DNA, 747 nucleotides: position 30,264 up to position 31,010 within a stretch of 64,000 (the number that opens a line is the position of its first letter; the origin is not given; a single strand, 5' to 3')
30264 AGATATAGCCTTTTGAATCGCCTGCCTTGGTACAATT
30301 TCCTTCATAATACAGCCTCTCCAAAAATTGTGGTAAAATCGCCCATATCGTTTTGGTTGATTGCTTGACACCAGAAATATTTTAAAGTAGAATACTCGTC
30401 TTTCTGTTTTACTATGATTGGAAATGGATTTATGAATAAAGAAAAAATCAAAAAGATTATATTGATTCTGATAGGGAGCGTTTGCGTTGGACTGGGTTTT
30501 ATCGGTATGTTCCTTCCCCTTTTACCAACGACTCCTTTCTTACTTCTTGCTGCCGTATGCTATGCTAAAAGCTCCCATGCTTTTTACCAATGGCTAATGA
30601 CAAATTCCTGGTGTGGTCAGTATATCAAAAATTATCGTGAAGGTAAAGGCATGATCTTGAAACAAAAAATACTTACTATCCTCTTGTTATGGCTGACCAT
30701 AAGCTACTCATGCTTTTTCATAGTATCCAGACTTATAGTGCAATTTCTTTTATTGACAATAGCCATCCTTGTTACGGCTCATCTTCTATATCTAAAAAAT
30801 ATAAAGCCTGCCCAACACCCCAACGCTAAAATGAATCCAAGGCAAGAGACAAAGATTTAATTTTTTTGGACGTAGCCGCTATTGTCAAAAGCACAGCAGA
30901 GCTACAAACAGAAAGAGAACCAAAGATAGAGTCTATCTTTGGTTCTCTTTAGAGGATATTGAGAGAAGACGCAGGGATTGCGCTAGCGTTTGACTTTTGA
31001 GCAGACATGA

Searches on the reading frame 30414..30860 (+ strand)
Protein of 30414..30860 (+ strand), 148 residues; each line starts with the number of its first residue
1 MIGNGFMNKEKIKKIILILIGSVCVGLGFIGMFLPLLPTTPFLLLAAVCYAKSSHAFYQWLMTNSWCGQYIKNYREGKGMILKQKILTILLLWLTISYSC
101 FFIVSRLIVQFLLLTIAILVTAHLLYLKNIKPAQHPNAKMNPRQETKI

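Call 64: search_protein_families(library=pfam, proteins=[window:30414-30860:+], max_evalue=0.00001)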
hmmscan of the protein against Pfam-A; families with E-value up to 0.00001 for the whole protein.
window:30414-30860:+ (148 aa): 1 family
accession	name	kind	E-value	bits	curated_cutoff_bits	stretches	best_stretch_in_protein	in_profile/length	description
PF04304.18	DUF454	-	1.3e-37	128.8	35.1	1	14-128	1-114/115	Protein of unknown function (DUF454)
